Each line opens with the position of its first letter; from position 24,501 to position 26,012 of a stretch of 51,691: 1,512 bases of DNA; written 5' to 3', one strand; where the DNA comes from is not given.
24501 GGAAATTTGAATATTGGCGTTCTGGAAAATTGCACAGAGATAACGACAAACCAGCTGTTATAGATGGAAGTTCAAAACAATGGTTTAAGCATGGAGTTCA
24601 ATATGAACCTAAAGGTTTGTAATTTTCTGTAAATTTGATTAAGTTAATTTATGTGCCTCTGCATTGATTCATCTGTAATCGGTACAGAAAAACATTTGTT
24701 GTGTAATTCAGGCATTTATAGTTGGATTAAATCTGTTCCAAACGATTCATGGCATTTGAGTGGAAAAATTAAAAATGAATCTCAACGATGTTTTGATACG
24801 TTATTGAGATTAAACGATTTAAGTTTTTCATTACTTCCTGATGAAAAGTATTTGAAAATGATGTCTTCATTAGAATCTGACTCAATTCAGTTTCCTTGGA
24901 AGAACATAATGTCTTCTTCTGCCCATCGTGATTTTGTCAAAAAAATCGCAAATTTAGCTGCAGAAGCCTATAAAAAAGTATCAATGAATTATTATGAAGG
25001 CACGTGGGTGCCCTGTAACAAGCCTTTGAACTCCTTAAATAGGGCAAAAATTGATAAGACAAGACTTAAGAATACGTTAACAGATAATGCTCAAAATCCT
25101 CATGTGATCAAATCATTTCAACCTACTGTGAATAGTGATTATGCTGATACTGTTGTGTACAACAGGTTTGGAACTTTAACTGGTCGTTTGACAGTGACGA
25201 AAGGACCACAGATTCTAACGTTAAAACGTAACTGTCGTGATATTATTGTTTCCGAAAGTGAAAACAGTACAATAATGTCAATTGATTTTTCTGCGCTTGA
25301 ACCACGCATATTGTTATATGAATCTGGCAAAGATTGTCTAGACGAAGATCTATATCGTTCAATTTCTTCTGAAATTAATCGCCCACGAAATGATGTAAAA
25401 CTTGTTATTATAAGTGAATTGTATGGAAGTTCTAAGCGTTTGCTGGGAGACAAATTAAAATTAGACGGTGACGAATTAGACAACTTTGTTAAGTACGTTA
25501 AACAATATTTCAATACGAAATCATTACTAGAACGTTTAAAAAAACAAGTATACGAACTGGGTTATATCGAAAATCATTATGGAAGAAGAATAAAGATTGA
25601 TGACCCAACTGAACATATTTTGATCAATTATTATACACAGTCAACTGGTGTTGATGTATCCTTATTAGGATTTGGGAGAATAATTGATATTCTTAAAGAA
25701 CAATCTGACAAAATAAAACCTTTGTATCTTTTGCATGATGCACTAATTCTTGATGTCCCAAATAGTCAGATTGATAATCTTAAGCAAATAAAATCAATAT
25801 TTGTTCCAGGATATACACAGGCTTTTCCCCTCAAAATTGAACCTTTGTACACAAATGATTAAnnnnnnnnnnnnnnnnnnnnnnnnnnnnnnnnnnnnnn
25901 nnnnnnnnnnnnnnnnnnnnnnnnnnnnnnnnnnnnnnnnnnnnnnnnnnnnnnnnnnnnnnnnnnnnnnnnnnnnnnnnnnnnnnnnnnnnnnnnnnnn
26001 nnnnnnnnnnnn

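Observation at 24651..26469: Exonuclease-less, stand-alone family-A polymerase catalytic domain, followed by an HD hydrolase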

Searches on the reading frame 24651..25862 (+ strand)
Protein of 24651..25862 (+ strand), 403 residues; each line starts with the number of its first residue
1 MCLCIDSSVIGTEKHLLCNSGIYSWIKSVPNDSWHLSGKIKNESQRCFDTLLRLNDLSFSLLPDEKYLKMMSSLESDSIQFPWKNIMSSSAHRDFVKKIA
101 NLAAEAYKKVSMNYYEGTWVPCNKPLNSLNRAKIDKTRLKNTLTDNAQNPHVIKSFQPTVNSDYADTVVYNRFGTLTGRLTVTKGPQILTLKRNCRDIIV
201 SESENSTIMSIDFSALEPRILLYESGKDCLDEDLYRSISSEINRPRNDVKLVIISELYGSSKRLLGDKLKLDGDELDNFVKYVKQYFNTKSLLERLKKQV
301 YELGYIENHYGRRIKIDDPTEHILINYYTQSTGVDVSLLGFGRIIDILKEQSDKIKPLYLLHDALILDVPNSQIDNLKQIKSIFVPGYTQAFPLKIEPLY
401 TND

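Call 4: search_protein_families(library=pfam, proteins=[window:24651-25862:+], max_evalue=0.01)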
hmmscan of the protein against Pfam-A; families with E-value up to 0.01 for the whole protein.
window:24651-25862:+ (403 aa): 1 family
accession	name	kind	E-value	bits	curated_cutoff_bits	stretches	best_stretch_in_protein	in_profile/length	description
PF00476.26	DNA_pol_A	-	1.6e-19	70.6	34.3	1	169-380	110-352/381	DNA polymerase family A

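Call 7: search_dna_similar(query=window:24651-25862:+, collection=phages, mode=protein, max_rows=30)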
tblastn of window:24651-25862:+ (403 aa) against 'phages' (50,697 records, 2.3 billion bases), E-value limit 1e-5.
Records with a match: 45; places in all: 45; records where one place covers at least 80% of the query: 0.
Best place of each record, by identity: <60% 45.
By first word of the organism name: Rhodococcus 34; Bacteriophage 4; Staphylococcus 2; Streptococcus 2; Enterococcus 1; Micrococcus 1; Synechococcus 1.
By host as written in the record: Rhodococcus erythropolis RIA 643 28; - 4; Rhodococcus erythropolis NRRL B-1574 3; Rhodococcus erythropolis 3; Streptococcus pneumoniae D39 2; Enterococcus faecalis 1; Staphylococcus aureus 1; Micrococcus sp. 1247 1; and 2 more.
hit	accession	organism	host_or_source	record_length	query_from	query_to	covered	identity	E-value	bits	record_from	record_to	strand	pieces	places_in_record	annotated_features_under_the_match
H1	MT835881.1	Bacteriophage sp.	human fecal samples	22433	137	380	61%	25.5%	5e-8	61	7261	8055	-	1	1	record has no annotation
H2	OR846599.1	Enterococcus phage Efs 1-1-1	Enterococcus faecalis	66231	152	394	60%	24.8%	2e-6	56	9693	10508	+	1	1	record has no annotation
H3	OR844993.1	Staphylococcus phage SA 1306 Kay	Staphylococcus aureus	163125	153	400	62%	23.9%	3e-7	59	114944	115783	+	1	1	record has no annotation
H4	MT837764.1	Bacteriophage sp.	human fecal samples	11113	137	380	61%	24.1%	2e-6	56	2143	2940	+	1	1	record has no annotation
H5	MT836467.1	Bacteriophage sp.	human fecal samples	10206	137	380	61%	23.7%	1e-9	66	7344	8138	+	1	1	record has no annotation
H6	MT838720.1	Bacteriophage sp.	human fecal samples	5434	137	380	61%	23.0%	2e-8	62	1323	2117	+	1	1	record has no annotation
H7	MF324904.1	Rhodococcus phage RexFury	Rhodococcus erythropolis RIA 643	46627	177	375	49%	27.6%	2e-7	59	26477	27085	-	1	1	36: DNA polymerase I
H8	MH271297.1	Rhodococcus phage Erik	Rhodococcus erythropolis RIA 643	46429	177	375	49%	27.6%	3e-7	59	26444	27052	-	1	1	36: DNA polymerase I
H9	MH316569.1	Rhodococcus phage Shuman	Rhodococcus erythropolis NRRL B-1574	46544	177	375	49%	27.6%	3e-7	59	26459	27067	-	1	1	36: DNA polymerase I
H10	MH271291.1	Rhodococcus phage Alpacados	Rhodococcus erythropolis RIA 643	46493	177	375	49%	27.1%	5e-7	58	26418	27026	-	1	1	35: DNA polymerase I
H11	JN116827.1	Rhodococcus phage RER2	Rhodococcus erythropolis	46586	177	375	49%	27.1%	6e-7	58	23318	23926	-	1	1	DNA polymerase I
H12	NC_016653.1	Rhodococcus phage RER2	Rhodococcus erythropolis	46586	177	375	49%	27.1%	6e-7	58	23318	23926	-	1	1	DNA polymerase I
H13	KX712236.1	Rhodococcus phage Yogi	Rhodococcus erythropolis RIA 643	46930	177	375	49%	27.1%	6e-7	58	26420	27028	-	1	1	DNA polymerase I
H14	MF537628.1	Rhodococcus phage Bonanza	Rhodococcus erythropolis RIA 643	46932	177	375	49%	27.1%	6e-7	58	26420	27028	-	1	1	36: DNA polymerase I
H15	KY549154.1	Rhodococcus phage BobbyDazzler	Rhodococcus erythropolis RIA 643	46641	177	375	49%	27.1%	6e-7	58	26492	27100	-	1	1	DNA polymerase I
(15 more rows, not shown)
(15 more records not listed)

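Call 8: search_protein_families(library=phrogs, proteins=[window:24651-25862:+], max_evalue=0.001)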
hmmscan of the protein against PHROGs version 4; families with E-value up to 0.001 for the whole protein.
window:24651-25862:+ (403 aa): 4 families
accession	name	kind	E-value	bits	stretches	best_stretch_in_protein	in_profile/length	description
phrog_17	-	DNA, RNA and nucleotide metabolism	1.1e-22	81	1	170-375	965-1198/1445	DNA polymerase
phrog_15971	-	DNA, RNA and nucleotide metabolism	8.2e-10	39.4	1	169-368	127-332/376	DNA polymerase I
phrog_5995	-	DNA, RNA and nucleotide metabolism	3.2e-09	37.7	1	257-395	5-155/236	DNA polymerase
phrog_2573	-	DNA, RNA and nucleotide metabolism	6.5e-08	33.1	1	235-375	75-235/336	DNA polymerase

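Call 9: find_homologous_proteins(query=window:24651-25862:+, max_evalue=0.001)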
Query window:24651-25862:+ (403 aa): 503 proteins with E <= 0.001 among 4174 candidates; the best 120 are listed.
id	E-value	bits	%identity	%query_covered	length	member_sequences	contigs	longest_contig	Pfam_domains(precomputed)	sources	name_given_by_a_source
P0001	5.4e-268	906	100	100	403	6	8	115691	PF00476.27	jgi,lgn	jgi:hypothetical protein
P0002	1.0e-239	813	89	100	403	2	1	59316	PF00476.27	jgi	jgi:hypothetical protein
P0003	3.8e-219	746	81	100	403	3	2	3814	PF00476.27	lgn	-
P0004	5.1e-126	439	51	99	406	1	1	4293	PF00476.27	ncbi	-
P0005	7.1e-125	435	51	99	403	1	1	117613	PF00476.27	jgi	jgi:hypothetical protein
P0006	4.1e-124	433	50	99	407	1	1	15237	PF00476.27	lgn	-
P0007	4.2e-124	433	50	99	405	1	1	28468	PF00476.27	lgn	-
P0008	1.1e-123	431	50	98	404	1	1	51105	PF00476.27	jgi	-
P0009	1.8e-122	427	50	99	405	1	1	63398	PF00476.27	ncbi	-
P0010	5.3e-122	426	48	99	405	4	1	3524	PF00476.27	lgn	-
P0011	1.1e-121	425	51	99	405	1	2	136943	PF00476.27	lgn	-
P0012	2.6e-121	424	49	98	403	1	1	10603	PF00476.27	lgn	-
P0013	3.7e-121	423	49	99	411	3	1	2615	PF00476.27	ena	-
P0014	4.7e-121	423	49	100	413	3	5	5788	PF00476.27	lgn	-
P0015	2.7e-120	420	49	99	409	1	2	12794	PF00476.27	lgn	-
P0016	3.6e-120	420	49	98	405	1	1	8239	PF00476.27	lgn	-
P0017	4.5e-120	419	50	99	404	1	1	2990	PF00476.27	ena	-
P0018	6.5e-120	419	49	99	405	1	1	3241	PF00476.27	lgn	-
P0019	2.0e-119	417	49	99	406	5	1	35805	PF00476.27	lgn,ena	-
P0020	2.1e-119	417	49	99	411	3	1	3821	PF00476.27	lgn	-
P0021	3.7e-119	416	48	99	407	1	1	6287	PF00476.27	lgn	-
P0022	4.3e-119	416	48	98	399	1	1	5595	PF00476.27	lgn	-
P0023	5.6e-119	416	49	99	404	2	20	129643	PF00476.27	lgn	-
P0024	5.6e-119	416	48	99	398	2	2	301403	PF00476.27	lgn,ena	-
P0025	1.5e-118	414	49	99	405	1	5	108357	PF00476.27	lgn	-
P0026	1.8e-118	414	48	99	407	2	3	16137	PF00476.27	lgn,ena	-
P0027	3.2e-118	413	48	99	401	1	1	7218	PF00476.27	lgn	-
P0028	9.3e-118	412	49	98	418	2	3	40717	PF00476.27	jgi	jgi:hypothetical protein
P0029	1.3e-117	411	49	99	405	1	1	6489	PF00476.27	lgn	-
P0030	2.3e-117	411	49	100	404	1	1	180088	PF00476.27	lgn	-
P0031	4.6e-117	410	48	99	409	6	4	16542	PF00476.27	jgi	-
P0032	6.8e-117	409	48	99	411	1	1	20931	PF00476.27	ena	-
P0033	1.7e-116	408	48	99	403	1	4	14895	PF00476.27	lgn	-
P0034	2.6e-116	407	50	99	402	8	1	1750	PF00476.27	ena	-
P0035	6.7e-116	406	49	99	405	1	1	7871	PF00476.27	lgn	-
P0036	1.3e-115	405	48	98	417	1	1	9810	PF00476.27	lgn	-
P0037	2.3e-115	404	45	98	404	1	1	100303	PF00476.27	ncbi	-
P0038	5.2e-115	403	47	99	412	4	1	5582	PF00476.27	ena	-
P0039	7.9e-115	402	48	99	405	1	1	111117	PF00476.27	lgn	-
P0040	1.2e-114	402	48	98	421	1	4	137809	PF00476.27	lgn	-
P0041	1.3e-114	401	48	99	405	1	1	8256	PF00476.27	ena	-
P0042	4.0e-114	400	46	98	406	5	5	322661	PF00476.27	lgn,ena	-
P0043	1.7e-113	398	50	98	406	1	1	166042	PF00476.27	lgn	-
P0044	2.0e-113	398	47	98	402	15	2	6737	PF00476.27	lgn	-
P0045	2.0e-113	398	46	99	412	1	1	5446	PF00476.27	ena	-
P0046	2.9e-113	397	48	99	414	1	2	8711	PF00476.27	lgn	-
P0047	1.5e-112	395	47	98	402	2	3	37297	PF00476.27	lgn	-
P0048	1.7e-112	395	49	98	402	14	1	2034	PF00476.27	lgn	-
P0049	1.7e-112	394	48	98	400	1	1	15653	PF00476.27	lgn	-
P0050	2.9e-112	394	47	99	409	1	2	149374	PF00476.27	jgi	-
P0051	1.6e-111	391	50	99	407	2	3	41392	PF00476.27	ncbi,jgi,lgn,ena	jgi:hypothetical protein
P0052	2.7e-111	391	46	99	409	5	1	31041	PF00476.27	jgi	-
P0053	4.0e-111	390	48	99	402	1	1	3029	PF00476.27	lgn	-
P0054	5.1e-111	390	45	98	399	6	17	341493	PF00476.27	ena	-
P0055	8.5e-111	389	48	98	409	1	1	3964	PF00476.27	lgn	-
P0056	2.5e-110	387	46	98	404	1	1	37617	PF00476.27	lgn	-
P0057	1.6e-109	385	47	98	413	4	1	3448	PF00476.27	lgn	-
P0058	6.1e-109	383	46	99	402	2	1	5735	PF00476.27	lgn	-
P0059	1.4e-108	382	49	96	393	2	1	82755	PF00476.27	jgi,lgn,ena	-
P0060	1.9e-108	381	49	96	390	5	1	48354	PF00476.27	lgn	-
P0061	3.9e-108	380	46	98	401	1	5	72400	PF00476.27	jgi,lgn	-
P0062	4.8e-108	380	46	98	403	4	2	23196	PF00476.27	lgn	-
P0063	8.8e-108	379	47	98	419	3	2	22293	PF00476.27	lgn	-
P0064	9.9e-108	379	43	99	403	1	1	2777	PF00476.27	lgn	-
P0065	1.6e-107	378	47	98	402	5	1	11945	PF00476.27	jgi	jgi:hypothetical protein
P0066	1.7e-107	378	45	98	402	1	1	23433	PF00476.27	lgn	-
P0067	2.5e-107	377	47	98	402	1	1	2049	PF00476.27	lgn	-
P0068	2.9e-107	377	45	98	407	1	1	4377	PF00476.27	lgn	-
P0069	3.7e-107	377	46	98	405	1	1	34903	PF00476.27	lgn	-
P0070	5.9e-107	376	46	99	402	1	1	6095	PF00476.27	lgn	-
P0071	6.0e-107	376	48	96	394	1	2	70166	PF00476.27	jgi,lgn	-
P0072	7.2e-107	376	45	98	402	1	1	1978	PF00476.27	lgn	-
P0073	9.1e-107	376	44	98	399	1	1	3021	PF00476.27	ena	-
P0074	1.7e-106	375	45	98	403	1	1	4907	PF00476.27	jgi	-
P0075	1.7e-106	375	45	98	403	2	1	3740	PF00476.27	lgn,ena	-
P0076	2.1e-106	374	47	98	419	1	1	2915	PF00476.27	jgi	jgi:hypothetical protein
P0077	2.5e-106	374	47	99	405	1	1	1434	PF00476.27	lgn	-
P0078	7.8e-106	373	47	98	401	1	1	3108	PF00476.27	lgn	-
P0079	1.4e-105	372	48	99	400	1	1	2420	PF00476.27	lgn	-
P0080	1.5e-105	372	46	99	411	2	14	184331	PF00476.27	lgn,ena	-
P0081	1.6e-105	372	48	96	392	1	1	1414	PF00476.27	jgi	jgi:hypothetical protein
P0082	2.2e-105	371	47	99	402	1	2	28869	PF00476.27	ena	-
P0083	2.8e-105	371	43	100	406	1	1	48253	PF00476.27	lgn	-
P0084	4.1e-105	370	46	99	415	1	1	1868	PF00476.27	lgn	-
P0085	4.8e-105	370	44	99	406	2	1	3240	PF00476.27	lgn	-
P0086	8.6e-105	369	45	99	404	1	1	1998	PF00476.27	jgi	jgi:DNA polymerase family A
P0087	1.1e-104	369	46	99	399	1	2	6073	PF00476.27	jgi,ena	jgi:hypothetical protein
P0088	1.3e-104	369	44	98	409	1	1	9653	PF00476.27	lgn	-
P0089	1.5e-104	368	46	97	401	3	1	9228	PF00476.27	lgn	-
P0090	3.1e-104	367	44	98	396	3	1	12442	PF00476.27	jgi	jgi:hypothetical protein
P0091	4.8e-104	367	45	99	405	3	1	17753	PF00476.27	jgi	-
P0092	7.7e-104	366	44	99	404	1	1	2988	PF00476.27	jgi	-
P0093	1.2e-103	365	44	99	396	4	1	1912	PF00476.27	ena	-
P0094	1.6e-103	365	45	99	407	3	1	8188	PF00476.27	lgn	-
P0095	2.7e-103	364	44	98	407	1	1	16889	PF00476.27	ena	-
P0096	3.9e-103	364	47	96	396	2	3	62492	PF00476.27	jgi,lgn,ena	-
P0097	4.6e-103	363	45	99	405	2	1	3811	PF00476.27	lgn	-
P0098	5.3e-103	363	45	99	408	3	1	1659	PF00476.27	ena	-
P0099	6.1e-103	363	43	99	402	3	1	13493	PF00476.27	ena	-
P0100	1.8e-102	361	43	98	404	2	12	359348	PF00476.27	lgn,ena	-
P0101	2.0e-102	361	44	99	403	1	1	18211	PF00476.27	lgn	-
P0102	2.3e-102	361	43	98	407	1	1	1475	PF00476.27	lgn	-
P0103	2.4e-102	361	46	97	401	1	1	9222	PF00476.27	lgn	-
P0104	2.5e-102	361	47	96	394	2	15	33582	PF00476.27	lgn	-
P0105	2.5e-102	361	42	98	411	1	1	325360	PF00476.27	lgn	-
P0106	2.9e-102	361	45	98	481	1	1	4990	PF00476.27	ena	-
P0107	3.4e-102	361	44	99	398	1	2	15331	PF00476.27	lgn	-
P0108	3.7e-102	361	43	100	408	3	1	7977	PF00476.27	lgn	-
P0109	4.2e-102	360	46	98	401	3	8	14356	PF00476.27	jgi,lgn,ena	jgi:hypothetical protein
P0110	6.2e-102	360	44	99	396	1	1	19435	PF00476.27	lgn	-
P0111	6.3e-102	360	44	96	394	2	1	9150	PF00476.27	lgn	-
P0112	8.3e-102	359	43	99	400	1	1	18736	PF00476.27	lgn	-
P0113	9.1e-102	359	45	98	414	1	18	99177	PF00476.27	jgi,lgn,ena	-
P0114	1.1e-101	359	43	98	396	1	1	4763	PF00476.27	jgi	-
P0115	1.3e-101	359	42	98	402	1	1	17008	PF00476.27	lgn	-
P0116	1.4e-101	359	45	99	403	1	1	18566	PF00476.27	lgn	-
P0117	1.5e-101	358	43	98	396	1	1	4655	PF00476.27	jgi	-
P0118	1.9e-101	358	45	98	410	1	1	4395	PF00476.27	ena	-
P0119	2.0e-101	358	42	98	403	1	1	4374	PF00476.27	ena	-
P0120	3.0e-101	357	44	98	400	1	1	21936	PF00476.27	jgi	jgi:hypothetical protein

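Call 13: find_encoding_contigs(protein=P0005, flank=10000, max_places=3)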
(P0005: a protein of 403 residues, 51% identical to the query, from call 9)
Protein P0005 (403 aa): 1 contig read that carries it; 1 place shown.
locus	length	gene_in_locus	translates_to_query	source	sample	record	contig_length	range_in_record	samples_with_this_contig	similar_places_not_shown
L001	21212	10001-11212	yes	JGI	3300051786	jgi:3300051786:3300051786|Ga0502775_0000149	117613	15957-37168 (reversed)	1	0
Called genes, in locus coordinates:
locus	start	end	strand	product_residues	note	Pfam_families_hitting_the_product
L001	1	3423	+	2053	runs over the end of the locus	-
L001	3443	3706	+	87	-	-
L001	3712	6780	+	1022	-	-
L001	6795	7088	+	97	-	-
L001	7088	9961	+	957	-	-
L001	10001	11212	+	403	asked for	PF00476:DNA_pol_A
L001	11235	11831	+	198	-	PF01966:HD (faint)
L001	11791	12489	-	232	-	PF08722:Tn7_TnsA-like_N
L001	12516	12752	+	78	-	-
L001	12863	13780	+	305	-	-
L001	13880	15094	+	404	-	PF00154:RecA_N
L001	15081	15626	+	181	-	PF00692:dUTPase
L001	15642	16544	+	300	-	-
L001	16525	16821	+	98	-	PF14890:Intein_splicing (weak), PF00692:dUTPase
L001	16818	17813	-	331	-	-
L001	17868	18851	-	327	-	-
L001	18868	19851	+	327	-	PF02739:5_3_exonuc_N, PF01367:5_3_exonuc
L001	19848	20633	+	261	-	-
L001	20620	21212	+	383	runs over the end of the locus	PF05443:ROS_MUCR (faint), PF07460:NUMOD3 (weak), PF18741:MTES_1575 (weak)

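Call 18: find_related_loci(query=A1, collection=viral_contigs, flank=10000)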
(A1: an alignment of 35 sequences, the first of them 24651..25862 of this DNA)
Query A1 (403 aa) in viral_contigs; peptide patterns used: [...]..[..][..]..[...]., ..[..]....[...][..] (x = any residue, [..] = any of these).
236 stretches matched a pattern; 209 encode a relative of the query (tblastn E <= 1e-3); the best 80 are kept; 80 distinct loci.
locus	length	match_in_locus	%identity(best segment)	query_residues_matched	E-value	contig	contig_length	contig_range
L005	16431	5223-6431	100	1-403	0e+0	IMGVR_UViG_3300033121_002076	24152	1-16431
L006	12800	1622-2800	50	3-396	4e-133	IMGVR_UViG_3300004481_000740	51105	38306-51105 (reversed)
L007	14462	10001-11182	49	3-397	3e-130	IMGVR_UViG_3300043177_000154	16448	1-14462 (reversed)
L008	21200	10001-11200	49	3-399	6e-128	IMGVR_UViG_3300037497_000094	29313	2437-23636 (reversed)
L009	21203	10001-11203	49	1-399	1e-127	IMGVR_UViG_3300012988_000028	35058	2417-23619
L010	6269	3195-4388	48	3-399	8e-125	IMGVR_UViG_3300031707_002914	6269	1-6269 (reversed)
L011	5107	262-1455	48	3-399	2e-125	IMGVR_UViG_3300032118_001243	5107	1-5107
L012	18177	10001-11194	50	3-399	3e-121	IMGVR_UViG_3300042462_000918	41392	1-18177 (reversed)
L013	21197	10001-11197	46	1-396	2e-120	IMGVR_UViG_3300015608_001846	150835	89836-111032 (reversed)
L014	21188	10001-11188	47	3-397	4e-120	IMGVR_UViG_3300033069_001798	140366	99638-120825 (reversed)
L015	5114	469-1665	46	1-396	3e-120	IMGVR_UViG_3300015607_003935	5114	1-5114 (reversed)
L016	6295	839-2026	48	3-397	3e-119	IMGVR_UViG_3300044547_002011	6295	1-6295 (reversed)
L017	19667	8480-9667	48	3-397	6e-117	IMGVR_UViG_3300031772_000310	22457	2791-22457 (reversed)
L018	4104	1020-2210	44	3-397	1e-117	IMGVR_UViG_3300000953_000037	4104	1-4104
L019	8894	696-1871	46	3-395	4e-116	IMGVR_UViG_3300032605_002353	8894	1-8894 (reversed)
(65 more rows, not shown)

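Call 21: predict_structure(alignment_id=A1)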
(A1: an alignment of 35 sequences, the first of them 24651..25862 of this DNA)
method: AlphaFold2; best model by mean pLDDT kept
length: 403 residues; sequences in the alignment: 35
mean_pLDDT: 92.4   pTM: 0.90
mean pLDDT of the five models: 92.4, 91.9, 91.4, 91.5, 91.3
residues with pLDDT >= 90: 333; 70-90: 61; 50-70: 8; < 50: 1
segments of 3 or more residues with pLDDT < 50: none
pLDDT, mean of each block of 10 residues (from residue 1): 93 93 93 92 86 94 89 66 91 95 94 94 95 95 83 93 94 94 96 93 96 96 92 93 93 87 90 92 90 96 96 92 94 98 97 95 96 96 96 95 63
secondary structure, 60 per line:
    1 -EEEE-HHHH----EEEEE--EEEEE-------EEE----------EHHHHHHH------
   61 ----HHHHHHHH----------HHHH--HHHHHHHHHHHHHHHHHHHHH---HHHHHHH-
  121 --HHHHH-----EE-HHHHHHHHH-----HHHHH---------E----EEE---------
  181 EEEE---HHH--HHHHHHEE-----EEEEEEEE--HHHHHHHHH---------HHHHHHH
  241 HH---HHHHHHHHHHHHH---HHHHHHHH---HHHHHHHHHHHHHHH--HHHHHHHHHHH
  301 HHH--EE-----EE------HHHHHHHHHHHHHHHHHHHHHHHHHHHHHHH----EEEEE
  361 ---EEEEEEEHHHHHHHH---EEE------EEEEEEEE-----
elements in order: E2-5 H7-10 E15-19 E22-26 E34-36 H48-54 H65-72 H83-86 H89-109 H113-119 H123-127 H136-144 H150-154 E169-171 E181-184 H193-198 E206-213 H216-224 H234-242 H246-258 H262-269 H273-287 H290-303 H321-351 E356-360 E364-370 H371-378 E382-384 E391-398
